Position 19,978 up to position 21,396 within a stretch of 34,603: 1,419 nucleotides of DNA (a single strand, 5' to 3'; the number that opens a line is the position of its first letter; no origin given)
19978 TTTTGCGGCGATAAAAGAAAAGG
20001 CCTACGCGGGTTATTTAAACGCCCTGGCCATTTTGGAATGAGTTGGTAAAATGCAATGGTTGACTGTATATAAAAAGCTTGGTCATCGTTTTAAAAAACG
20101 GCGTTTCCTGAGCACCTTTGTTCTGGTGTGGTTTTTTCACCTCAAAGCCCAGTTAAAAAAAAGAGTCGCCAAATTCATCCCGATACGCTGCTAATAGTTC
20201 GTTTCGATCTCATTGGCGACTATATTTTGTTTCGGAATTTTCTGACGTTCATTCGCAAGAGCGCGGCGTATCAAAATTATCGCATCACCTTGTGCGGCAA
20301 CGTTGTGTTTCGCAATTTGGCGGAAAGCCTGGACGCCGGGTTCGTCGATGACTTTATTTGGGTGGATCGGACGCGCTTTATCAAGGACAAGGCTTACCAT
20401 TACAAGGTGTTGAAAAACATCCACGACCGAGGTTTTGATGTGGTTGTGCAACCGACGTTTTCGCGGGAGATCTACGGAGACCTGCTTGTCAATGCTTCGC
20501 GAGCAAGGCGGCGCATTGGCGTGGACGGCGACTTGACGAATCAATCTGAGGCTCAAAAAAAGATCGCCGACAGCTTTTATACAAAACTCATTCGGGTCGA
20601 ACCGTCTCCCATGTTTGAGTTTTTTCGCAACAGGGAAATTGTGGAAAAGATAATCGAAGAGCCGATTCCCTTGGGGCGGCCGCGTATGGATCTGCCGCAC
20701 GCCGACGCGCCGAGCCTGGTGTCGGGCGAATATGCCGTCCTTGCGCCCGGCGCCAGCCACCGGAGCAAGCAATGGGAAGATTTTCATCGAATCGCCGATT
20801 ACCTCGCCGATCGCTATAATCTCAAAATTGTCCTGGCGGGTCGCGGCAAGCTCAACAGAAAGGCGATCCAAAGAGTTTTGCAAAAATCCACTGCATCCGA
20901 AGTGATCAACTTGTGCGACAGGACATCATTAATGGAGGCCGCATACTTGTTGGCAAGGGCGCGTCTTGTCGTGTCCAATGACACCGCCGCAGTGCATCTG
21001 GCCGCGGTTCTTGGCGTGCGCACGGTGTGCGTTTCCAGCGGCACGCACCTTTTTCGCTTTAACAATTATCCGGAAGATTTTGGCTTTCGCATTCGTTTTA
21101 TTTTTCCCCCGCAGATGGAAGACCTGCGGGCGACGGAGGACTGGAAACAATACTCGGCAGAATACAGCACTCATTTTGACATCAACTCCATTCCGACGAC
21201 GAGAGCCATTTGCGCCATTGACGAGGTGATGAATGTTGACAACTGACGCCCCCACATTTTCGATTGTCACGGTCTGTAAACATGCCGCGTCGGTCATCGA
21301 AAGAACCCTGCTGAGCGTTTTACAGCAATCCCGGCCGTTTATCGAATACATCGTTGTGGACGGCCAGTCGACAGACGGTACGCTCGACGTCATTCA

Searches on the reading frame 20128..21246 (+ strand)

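Call 79: search_protein_families(library=pfam, proteins=[window:20128-21246:+], max_evalue=0.00001)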
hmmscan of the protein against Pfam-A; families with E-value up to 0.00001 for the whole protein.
window:20128-21246:+ (372 aa): 1 family
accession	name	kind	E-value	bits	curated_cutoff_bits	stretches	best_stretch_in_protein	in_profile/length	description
PF01075.23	Glyco_transf_9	-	1.3e-18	67.7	22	1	192-302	99-208/247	Glycosyltransferase family 9 (heptosyltransferase)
